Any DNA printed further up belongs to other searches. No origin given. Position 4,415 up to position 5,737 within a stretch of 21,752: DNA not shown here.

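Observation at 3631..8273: Compact aromatic-catabolic operon with an unusual enzyme combination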

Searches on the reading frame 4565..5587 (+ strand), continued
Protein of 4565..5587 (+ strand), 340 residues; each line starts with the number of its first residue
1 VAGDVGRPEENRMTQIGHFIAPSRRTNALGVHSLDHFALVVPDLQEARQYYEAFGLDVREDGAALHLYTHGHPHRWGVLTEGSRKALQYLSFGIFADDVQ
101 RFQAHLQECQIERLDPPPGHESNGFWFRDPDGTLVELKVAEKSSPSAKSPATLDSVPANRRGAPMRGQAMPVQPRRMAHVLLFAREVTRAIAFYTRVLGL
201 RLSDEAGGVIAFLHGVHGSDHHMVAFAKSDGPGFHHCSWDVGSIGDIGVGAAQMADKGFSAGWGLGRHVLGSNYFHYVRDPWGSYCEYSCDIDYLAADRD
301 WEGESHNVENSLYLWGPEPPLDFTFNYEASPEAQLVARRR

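Call 50: search_protein_families(library=pfam, proteins=[L063:1991-3079:+, L063:3116-4771:+, L063:4785-5510:+, L063:8073-8918:+, L063:11238-12929:-, L063:13050-14420:-, L063:14930-18304:+, L063:19069-20136:-, L063:20318-20980:-, L009:7175-8143:-], max_evalue=0.00001)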
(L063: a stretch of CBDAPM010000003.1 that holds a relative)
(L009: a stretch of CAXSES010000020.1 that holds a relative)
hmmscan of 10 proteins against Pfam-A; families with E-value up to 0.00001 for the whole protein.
L063:1991-3079:+ (362 aa): 0 families

L063:3116-4771:+ (551 aa): 2 families
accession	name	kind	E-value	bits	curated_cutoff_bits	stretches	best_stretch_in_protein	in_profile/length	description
PF13424.12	TPR_12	-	7.7e-11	42.5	30.1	1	238-290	4-57/77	Tetratricopeptide repeat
PF13181.12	TPR_8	-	5.3e-07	29.7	25.7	0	340-370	3-33/34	Tetratricopeptide repeat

L063:4785-5510:+ (241 aa): 1 family
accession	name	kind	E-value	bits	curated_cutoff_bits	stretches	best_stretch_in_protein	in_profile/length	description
PF17648.7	Luciferase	-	4.2e-20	72.1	23.7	1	151-219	2-63/63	Luciferase domain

L063:8073-8918:+ (281 aa): 2 families
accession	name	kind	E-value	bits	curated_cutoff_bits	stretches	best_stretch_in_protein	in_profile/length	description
PF00440.29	TetR_N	-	6.7e-12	45.4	24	1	70-113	1-44/47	Bacterial regulatory proteins, tetR family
PF17932.6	TetR_C_24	-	6e-07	30.2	26.4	1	138-227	4-91/114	Tetracyclin repressor-like, C-terminal domain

L063:11238-12929:- (563 aa): 1 family
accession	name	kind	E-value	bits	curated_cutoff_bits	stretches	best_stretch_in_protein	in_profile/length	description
PF01494.25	FAD_binding_3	-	1.1e-63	216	22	1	29-373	2-347/349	FAD binding domain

L063:13050-14420:- (456 aa): 5 families
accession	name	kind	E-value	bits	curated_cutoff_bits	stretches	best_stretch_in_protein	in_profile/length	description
PF07690.21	MFS_1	-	1.6e-41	142.8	33.4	2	67-311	4-245/347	Major Facilitator Superfamily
PF00083.30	Sugar_tr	-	2.9e-12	46.6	22.3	1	69-237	10-192/452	Sugar (and other) transporter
PF06779.20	MFS_4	-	2.4e-10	40.8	26.3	1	77-439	11-361/364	Uncharacterised MFS-type transporter YbfB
PF05977.19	MFS_3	-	8.9e-09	34.7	27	1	94-443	43-391/524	Transmembrane secretion effector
PF12832.13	MFS_1_like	-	3.3e-06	26.8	25.2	0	93-140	31-78/373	MFS_1 like family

L063:14930-18304:+ (1124 aa): 4 families
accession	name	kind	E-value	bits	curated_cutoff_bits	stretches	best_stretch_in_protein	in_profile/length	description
PF25183.1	OMP_b-brl_4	-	2.9e-192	641.7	30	1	268-1117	1-838/838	Outer membrane beta barrel domain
PF13620.12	CarboxypepD_reg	-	9.7e-20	71.2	32.3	1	51-131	2-82/82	Carboxypeptidase regulatory-like domain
PF00593.30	TonB_dep_Rec_b-barrel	-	7.9e-08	33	27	1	426-741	11-251/436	TonB dependent receptor-like, beta-barrel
PF17210.9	SdrD_B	-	1.2e-06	29.1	29.7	1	56-117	17-78/112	SdrD B-like domain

L063:19069-20136:- (355 aa): 1 family
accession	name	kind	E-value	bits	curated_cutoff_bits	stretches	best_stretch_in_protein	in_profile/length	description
PF04909.20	Amidohydro_2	-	1.3e-28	101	26.4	1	43-355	1-289/289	Amidohydrolase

L063:20318-20980:- (220 aa): 1 family
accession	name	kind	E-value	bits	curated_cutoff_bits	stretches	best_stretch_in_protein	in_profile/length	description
PF25183.1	OMP_b-brl_4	-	3.1e-41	142.1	30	1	9-213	651-838/838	Outer membrane beta barrel domain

L009:7175-8143:- (322 aa): 3 families
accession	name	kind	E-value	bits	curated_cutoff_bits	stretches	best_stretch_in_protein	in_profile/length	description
PF00561.26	Abhydrolase_1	-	4.7e-12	46.5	25.8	1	56-156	2-105/245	alpha/beta hydrolase fold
PF12697.13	Abhydrolase_6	-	5e-11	44.1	26.3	1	57-310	1-216/217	Alpha/beta hydrolase family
PF12146.15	Hydrolase_4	-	3.2e-06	27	27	1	56-150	6-105/239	Serine aminopeptidase, S33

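Call 60: get_annotated_region(hit=H6, flank=9000)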
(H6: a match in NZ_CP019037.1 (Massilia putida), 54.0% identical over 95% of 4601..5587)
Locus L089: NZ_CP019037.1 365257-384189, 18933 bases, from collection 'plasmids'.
description: Massilia putida strain 6NM-7 plasmid unnamed2, complete sequence
organism: Massilia putida (NCBI taxid 1141883)
taxonomy: Bacteria; Pseudomonadota; Betaproteobacteria; Burkholderiales; Oxalobacteraceae; Massilia; Massilia putida
host: -; source: Soil,wolfram mine tailing; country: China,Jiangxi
typing (MOB-suite, as given by PLSDB): mobilizable; relaxase MOBP,MOBP
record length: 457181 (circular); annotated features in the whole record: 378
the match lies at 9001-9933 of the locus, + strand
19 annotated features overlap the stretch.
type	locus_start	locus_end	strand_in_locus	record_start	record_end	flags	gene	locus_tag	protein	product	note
CDS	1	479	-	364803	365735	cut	-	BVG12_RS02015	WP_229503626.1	LysR family transcriptional regulator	-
CDS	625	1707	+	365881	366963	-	-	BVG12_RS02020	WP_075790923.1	porin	-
CDS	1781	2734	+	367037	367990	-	-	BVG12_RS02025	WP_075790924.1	sensor domain-containing diguanylate cyclase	GO:0007165 - signal transduction [Evidence IEA]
CDS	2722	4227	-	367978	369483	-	-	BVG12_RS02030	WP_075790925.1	amidohydrolase family protein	-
CDS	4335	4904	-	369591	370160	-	-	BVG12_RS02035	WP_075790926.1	nuclear transport factor 2 family protein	-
CDS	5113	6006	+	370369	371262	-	-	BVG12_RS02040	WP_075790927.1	transporter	-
CDS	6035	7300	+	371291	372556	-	-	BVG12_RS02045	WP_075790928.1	MFS transporter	GO:0055085 - transmembrane transport [Evidence IEA]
CDS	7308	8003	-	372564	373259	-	-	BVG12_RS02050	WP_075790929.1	TetR/AcrR family transcriptional regulator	GO:0006355 - regulation of DNA-templated transcription [Evidence IEA]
CDS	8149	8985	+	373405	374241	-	-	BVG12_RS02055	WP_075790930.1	fumarylacetoacetate hydrolase family protein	-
CDS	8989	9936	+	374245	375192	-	-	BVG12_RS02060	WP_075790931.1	VOC family protein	-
CDS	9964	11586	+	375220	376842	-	-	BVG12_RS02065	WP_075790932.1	bifunctional 3-(3-hydroxy-phenyl)propionate/3-hydroxycinnamic acid hydroxylase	-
CDS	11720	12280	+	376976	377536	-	-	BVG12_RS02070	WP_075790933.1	LuxR C-terminal-related transcriptional regulator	GO:0006355 - regulation of DNA-templated transcription [Evidence IEA]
CDS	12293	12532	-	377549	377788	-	-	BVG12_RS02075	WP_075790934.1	hypothetical protein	-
CDS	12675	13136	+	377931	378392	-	-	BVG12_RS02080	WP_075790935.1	antitoxin Xre/MbcA/ParS toxin-binding domain-containing protein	-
CDS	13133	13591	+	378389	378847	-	-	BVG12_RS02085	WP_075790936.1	RES domain-containing protein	-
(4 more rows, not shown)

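Call 61: get_annotated_region(hit=H12, flank=9000)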
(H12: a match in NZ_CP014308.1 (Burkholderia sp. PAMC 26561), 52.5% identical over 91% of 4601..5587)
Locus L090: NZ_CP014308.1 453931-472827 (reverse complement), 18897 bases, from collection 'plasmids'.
description: Burkholderia sp. PAMC 26561 plasmid unnamed1, complete sequence
organism: Burkholderia sp. PAMC 26561 (NCBI taxid 1795043)
taxonomy: Bacteria; Pseudomonadota; Betaproteobacteria; Burkholderiales; Burkholderiaceae; Burkholderia; Burkholderia sp. PAMC 26561
host: -; source: single cell,lichen; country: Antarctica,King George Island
typing (MOB-suite, as given by PLSDB): non-mobilizable
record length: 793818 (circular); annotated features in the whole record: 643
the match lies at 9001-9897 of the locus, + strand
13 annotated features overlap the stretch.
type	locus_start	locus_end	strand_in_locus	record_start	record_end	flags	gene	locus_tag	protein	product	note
CDS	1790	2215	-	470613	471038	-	-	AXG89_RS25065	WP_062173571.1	cupin domain-containing protein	-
CDS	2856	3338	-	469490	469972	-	-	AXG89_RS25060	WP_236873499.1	hypothetical protein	-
CDS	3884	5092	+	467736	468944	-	-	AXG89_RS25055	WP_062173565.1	acyl-CoA dehydrogenase family protein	-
CDS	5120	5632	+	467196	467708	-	-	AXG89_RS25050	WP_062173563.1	flavin reductase family protein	-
CDS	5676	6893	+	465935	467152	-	-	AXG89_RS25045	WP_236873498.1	amidohydrolase family protein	-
CDS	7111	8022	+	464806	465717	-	-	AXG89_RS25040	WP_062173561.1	amidohydrolase family protein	-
CDS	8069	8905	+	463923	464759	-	-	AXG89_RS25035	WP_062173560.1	fumarylacetoacetate hydrolase family protein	-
CDS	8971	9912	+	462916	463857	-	-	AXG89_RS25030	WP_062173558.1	VOC family protein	-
CDS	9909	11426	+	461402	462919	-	-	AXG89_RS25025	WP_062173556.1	amidohydrolase family protein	-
CDS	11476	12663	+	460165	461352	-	-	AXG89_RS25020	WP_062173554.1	porin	-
CDS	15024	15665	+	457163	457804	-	-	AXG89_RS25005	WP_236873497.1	transposase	GO:0006313 - DNA transposition [Evidence IEA]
CDS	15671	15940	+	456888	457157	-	-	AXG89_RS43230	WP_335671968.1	transposase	GO:0006313 - DNA transposition [Evidence IEA]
CDS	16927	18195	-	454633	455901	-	-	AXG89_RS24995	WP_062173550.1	IS256 family transposase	-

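Call 87: predict_structure(alignment_id=A4)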
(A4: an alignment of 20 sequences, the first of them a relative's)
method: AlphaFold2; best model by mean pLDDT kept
length: 328 residues; sequences in the alignment: 20
mean_pLDDT: 75.4   pTM: 0.77
mean pLDDT of the five models: 75.4, 72.6, 62.3, 61.0, 57.4
residues with pLDDT >= 90: 101; 70-90: 124; 50-70: 53; < 50: 50
segments of 3 or more residues with pLDDT < 50: 1-10, 137-155, 289-291, 293-303
pLDDT, mean of each block of 10 residues (from residue 1): 34 78 91 94 92 90 92 92 90 95 84 92 86 49 41 52 87 94 93 82 74 89 87 76 72 52 77 78 51 45 54 72 51
secondary structure, 60 per line:
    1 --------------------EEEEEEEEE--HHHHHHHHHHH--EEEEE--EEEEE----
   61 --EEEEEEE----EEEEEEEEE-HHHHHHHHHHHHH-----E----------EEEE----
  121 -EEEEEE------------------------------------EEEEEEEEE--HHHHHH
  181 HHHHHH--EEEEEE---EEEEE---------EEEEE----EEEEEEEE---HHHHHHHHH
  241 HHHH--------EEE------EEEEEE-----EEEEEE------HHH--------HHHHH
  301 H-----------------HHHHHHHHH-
elements in order: E21-29 H32-42 E45-49 E52-56 E63-69 E74-82 H84-96 E113-116 E122-127 E164-172 H175-186 E189-194 E198-202 E212-216 E221-228 H232-244 E253-255 E262-267 E273-278 H296-301 H319-327

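Call 90: fold_search(model_id=the predicted structure, library=pdb)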
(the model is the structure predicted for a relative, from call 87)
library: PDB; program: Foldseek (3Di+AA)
matches with E <= 10: 704; with E <= 0.001: 305
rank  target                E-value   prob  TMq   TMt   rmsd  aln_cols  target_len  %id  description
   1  3b59_A                7.1e-20  1.00  0.64  0.70   4.3       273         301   24  Crystal structure of the Mn(II)-bound glyoxalase from Novosphingobium aromaticivorans (released 2007-11-06)
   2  5zsz                  3.7e-18  1.00  0.65  0.72   6.5       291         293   20  Catechol 2,3-dioxygenase (C23O64) from Diaphorobacter sp DS2 (released 2019-05-22)
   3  7q2a_A                4.0e-18  1.00  0.66  0.63   9.5       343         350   19  Crystal structure of AphC in complex with 4-ethylcatechol (released 2022-04-06)
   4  7q2a_D                6.8e-18  1.00  0.66  0.63   9.5       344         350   19  Crystal structure of AphC in complex with 4-ethylcatechol (released 2022-04-06)
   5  7q2a_C                7.6e-18  1.00  0.66  0.63   9.5       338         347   19  Crystal structure of AphC in complex with 4-ethylcatechol (released 2022-04-06)
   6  3hpy_C                9.1e-18  1.00  0.64  0.71   7.1       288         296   20  Crystal Structure Analysis of the 2,3-dioxygenase LapB from Pseudomonas in the complex with 4-methylcatechol (released 2009-10-20)
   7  5znh                  1.9e-17  1.00  0.62  0.65   8.1       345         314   18  Catechol 2,3-dioxygenase with 4-methyl catechol from Diaphorobacter sp DS2 (released 2019-04-17)
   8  6l3w                  2.0e-17  1.00  0.65  0.71   6.5       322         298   21  Crystal structure of BphC, a halotolerant catechol dioxygenase (released 2019-11-13)
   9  3lm4_B                2.1e-17  1.00  0.71  0.71   8.0       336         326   20  Crystal Structure of 2,3-Dihydroxy Biphenyl dioxygenase from Rhodococcus sp. (strain RHA1) (released 2010-02-23)
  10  7q2a_B                2.1e-17  1.00  0.66  0.62   9.5       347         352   19  Crystal structure of AphC in complex with 4-ethylcatechol (released 2022-04-06)
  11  3lm4_A                3.4e-17  1.00  0.69  0.70   8.2       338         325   20  Crystal Structure of 2,3-Dihydroxy Biphenyl dioxygenase from Rhodococcus sp. (strain RHA1) (released 2010-02-23)
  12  1mpy_A                8.7e-17  1.00  0.67  0.71   7.9       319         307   22  STRUCTURE OF CATECHOL 2,3-DIOXYGENASE (METAPYROCATECHASE) FROM PSEUDOMONAS PUTIDA MT-2 (released 1999-05-18)
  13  3lm4_D                1.0e-16  1.00  0.65  0.65   8.9       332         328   20  Crystal Structure of 2,3-Dihydroxy Biphenyl dioxygenase from Rhodococcus sp. (strain RHA1) (released 2010-02-23)
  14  3hpv_A                2.5e-16  1.00  0.63  0.69   6.7       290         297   20  Crystal Structure Analysis of the 2,3-dioxygenase LapB from Pseudomonas sp. KL28 (released 2009-10-20)
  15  2wl9_B                7.3e-16  1.00  0.65  0.72   6.9       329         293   18  Crystal structure of catechol 2,3-dioxygenase (released 2010-09-01)
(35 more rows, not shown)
